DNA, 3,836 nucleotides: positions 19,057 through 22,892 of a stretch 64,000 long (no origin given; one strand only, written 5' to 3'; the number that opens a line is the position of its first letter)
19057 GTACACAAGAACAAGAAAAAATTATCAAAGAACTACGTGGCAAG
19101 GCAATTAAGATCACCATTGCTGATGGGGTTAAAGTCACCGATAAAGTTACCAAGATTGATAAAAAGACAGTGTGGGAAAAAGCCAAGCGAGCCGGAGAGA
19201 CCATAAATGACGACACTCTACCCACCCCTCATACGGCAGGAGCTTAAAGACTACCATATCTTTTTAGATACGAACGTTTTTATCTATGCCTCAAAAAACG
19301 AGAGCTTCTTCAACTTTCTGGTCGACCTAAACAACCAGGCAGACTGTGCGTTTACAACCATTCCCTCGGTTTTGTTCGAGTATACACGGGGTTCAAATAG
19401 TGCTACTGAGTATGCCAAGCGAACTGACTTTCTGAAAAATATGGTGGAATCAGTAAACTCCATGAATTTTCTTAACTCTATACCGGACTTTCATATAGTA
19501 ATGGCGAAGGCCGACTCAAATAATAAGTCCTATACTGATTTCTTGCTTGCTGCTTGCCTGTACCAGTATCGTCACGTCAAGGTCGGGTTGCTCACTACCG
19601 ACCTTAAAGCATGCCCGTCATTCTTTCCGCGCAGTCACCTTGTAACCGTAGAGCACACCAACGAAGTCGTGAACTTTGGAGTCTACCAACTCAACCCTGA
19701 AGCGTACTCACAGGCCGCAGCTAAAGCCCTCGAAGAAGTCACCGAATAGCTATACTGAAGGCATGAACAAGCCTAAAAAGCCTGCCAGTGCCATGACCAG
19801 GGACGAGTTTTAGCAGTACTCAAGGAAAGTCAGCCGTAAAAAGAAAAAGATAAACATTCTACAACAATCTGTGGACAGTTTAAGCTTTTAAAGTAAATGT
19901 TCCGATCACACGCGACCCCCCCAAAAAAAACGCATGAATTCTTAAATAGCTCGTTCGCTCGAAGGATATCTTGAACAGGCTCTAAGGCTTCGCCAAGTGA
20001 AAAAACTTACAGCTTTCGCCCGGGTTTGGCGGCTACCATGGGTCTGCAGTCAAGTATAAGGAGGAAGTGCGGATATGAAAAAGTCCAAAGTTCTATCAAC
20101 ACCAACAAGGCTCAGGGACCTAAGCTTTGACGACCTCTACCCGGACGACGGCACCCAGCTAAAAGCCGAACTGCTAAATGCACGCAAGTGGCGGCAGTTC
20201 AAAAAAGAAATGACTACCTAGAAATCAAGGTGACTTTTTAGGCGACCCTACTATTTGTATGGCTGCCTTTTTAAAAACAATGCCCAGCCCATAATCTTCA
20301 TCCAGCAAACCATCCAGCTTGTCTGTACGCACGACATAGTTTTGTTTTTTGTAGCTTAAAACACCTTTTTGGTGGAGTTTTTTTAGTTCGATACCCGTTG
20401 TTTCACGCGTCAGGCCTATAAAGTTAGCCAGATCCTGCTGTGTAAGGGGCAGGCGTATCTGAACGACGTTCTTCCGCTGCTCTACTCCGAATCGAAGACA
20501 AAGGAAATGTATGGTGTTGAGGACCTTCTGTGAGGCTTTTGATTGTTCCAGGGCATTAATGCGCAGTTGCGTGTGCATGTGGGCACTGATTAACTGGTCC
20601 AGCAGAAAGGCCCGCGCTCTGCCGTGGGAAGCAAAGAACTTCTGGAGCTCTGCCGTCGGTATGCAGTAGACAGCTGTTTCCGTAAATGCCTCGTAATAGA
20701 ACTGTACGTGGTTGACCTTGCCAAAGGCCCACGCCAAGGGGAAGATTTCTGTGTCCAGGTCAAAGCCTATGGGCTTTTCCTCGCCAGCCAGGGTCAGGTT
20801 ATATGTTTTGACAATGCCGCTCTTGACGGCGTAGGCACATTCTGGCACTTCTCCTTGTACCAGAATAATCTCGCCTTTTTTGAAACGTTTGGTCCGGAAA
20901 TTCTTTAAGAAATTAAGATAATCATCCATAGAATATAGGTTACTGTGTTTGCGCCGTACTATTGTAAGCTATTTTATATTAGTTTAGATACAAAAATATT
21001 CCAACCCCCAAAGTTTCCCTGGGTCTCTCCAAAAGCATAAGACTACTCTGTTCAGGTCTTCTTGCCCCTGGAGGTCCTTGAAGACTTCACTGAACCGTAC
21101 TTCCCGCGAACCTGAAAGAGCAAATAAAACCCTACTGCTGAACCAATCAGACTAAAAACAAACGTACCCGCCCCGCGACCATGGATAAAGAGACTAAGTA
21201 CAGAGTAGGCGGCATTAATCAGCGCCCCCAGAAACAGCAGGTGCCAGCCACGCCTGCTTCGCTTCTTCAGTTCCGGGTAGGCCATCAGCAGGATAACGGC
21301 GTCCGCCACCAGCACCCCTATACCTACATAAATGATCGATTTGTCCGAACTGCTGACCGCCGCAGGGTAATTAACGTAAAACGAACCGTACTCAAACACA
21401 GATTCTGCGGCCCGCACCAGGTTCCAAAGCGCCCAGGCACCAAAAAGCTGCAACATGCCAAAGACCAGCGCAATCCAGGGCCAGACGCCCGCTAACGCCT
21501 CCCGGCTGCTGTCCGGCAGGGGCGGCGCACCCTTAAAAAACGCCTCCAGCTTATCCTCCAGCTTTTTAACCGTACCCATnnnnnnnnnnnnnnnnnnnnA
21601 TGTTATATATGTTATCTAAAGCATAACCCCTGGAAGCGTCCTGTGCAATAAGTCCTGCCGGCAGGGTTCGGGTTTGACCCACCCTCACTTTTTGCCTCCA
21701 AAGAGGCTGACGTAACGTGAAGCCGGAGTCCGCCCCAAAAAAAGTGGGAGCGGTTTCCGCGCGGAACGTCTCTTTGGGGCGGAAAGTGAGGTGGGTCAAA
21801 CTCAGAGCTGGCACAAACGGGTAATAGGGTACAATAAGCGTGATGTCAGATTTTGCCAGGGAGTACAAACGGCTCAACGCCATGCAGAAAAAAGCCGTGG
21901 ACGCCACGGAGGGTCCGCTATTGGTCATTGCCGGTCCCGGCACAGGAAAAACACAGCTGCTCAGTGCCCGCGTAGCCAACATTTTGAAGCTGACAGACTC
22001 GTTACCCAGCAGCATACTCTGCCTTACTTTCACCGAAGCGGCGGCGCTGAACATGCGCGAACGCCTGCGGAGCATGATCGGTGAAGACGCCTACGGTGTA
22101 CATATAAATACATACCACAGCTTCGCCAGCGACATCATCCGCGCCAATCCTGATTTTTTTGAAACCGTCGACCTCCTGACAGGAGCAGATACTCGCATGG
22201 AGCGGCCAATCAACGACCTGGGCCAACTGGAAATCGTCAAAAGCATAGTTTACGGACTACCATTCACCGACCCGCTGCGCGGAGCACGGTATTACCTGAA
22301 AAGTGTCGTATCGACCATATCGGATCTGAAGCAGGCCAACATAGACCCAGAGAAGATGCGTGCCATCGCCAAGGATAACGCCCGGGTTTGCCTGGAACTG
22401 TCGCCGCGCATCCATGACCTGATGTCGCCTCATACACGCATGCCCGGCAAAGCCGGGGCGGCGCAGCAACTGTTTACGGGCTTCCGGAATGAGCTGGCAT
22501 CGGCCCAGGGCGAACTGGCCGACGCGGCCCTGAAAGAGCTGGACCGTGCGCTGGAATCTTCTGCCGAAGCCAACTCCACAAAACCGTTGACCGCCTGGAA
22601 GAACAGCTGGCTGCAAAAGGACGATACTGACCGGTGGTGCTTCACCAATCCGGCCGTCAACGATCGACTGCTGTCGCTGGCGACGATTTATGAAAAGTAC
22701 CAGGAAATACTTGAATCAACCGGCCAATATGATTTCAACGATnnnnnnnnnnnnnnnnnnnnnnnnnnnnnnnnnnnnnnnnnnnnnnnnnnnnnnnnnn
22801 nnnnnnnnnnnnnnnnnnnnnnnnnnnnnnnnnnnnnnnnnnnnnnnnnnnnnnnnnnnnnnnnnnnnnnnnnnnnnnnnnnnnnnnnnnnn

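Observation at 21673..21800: Long near-perfect hairpin (family core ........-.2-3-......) in the divergent spacer upstream of the helicase-nuclease gene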

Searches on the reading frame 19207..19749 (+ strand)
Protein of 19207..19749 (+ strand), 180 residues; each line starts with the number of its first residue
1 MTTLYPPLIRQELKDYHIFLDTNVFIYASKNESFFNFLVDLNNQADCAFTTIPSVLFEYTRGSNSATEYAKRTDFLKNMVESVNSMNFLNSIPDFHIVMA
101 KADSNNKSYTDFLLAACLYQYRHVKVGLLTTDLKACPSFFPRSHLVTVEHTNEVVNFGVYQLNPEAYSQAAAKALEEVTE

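Call 14: search_protein_families(library=pfam, proteins=[window:19207-19749:+])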
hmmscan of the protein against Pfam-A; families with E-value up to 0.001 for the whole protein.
window:19207-19749:+ (180 aa): 1 family
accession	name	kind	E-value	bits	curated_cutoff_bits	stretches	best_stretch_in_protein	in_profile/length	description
PF01850.27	PIN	-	9.7e-05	23.4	23.6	1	18-121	1-103/120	PIN domain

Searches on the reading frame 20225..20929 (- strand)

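Call 14: search_protein_families(library=pfam, proteins=[window:20225-20929:-])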
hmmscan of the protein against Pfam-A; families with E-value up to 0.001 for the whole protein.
window:20225-20929:- (234 aa): 3 families
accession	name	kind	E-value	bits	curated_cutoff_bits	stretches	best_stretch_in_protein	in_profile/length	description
PF13545.12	HTH_Crp_2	-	7.6e-12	45.5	27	1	141-201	5-63/70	Crp-like helix-turn-helix domain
PF00027.35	cNMP_binding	-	2.9e-11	43.6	27.5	1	14-102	2-89/89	Cyclic nucleotide-binding domain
PF00325.26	Crp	-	4.8e-08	33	21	1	160-191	1-32/32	Bacterial regulatory proteins, crp family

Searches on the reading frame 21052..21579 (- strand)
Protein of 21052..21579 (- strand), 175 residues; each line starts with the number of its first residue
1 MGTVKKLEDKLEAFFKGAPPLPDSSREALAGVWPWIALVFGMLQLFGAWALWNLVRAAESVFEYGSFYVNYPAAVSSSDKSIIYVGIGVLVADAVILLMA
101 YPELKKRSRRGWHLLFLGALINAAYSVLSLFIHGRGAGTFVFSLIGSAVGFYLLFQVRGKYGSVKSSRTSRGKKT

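Call 14: search_protein_families(library=pfam, proteins=[window:21052-21579:-])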
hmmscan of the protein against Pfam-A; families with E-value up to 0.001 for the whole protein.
window:21052-21579:- (175 aa): 0 families

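Call 15: find_encoding_contigs(protein=window:21052-21579:-, flank=10000, max_places=10)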
Protein window:21052-21579:- (175 aa): 2 contigs read that carry it; 1 place shown.
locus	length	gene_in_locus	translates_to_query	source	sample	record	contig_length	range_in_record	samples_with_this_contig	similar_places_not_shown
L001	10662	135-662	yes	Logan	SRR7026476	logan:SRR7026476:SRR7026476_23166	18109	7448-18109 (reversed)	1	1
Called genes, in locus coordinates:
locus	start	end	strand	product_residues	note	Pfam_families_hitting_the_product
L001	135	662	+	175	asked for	-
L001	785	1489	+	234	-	PF00027:cNMP_binding, PF13545:HTH_Crp_2, PF00325:Crp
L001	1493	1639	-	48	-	-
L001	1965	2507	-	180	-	-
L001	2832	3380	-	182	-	PF25323:6TM_PilS (weak)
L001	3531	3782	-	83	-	-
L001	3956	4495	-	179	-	-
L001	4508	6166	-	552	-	-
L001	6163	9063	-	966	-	-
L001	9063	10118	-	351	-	PF04230:PS_pyruv_trans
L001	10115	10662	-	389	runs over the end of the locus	PF04230:PS_pyruv_trans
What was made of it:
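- Short-read assemblies of the same population break inside the hairpin (L001, call 15), as expected for a repeated palindrome.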

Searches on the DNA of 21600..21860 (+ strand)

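Call 24: search_rna_families(source=window, start=21600, end=21860, threshold=evalue, max_evalue=10)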
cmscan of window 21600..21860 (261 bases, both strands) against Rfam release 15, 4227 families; matches with E-value up to 10: 1.
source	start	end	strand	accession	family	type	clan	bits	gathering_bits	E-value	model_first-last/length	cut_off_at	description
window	21787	21808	+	RF01145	sR14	Gene; snRNA; snoRNA; CD-box;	-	10.1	38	2.3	34-54/54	no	Small nucleolar RNA sR14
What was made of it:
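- On Structured non-coding RNA family (Rfam): At E <= 10 only a 10-bit snoRNA chance match appears (call 24).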

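Call 58: build_rna_model(alignment_id=A2)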
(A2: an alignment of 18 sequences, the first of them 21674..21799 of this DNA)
Model R1 built from alignment A2 (18 sequences, 137 columns); structure: RNAalifold consensus.
model positions 121; base pairs 31; branch points 0; effective number of sequences 3.01; information 0.59 bits per position. Calibrated on 0.2 Mb of random sequence (short: E-values are rough).
structure used (alignment columns):
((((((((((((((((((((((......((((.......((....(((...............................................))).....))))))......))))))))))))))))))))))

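Call 59: search_with_rna_model(model_id=R1, source=window, max_evalue=10, filters=off)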
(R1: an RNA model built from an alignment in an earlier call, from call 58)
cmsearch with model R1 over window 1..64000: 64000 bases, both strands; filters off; matches with E-value up to 10: 33.
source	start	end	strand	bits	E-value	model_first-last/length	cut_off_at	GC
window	21674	21799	+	82.6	9e-22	1-121/121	no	0.57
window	21674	21799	-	42.7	2.3e-10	1-121/121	no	0.57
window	2963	3122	+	41.4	5.8e-10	1-121/121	no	0.5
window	2963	3122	-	35.6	2.5e-08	1-121/121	no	0.5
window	2669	2761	+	19.9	0.0008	1-121/121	no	0.45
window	2669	2761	-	10.9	0.3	1-121/121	no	0.45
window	59910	59929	+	9.6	0.72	1-121/121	no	0.85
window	59910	59929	-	9.6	0.73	1-121/121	no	0.85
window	28248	28268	-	9.6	0.75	1-121/121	no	0.67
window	2236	2277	+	9.3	0.9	1-121/121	no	0.45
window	56708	56777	+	8.5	1.5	1-121/121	no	0.34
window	28248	28268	+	8.5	1.5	1-121/121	no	0.67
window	40254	40344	-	8.2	1.8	1-121/121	no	0.46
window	24440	24467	-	8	2.1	1-121/121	no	0.61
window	24440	24467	+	8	2.1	1-121/121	no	0.61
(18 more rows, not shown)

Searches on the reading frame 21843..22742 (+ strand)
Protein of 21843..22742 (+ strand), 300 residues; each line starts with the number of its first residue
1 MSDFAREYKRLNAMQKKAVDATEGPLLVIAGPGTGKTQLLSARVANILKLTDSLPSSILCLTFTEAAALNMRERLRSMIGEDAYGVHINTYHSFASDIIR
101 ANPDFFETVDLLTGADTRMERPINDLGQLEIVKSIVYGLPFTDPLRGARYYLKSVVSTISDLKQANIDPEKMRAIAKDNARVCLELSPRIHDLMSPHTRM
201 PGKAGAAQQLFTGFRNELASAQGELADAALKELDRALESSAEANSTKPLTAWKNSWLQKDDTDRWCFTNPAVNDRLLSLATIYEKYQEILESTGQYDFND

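Call 50: find_related_loci(query=window:21843-22742:+, collection=metagenome_contigs, flank=2500)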
Query window:21843-22742:+ (300 aa) in metagenome_contigs; peptide patterns used: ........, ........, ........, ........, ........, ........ (x = any residue, [..] = any of these).
141 stretches matched a pattern; 3 encode a relative of the query (tblastn E <= 1e-3); 3 distinct loci.
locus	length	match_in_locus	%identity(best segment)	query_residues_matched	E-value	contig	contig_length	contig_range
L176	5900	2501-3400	44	1-300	2e-83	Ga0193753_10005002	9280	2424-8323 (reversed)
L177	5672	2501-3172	29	7-206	3e-23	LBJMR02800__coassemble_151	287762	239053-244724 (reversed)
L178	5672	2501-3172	29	7-206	9e-23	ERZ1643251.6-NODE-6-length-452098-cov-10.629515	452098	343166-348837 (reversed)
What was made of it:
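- No empty-site allele of the same species could be found (call 50).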
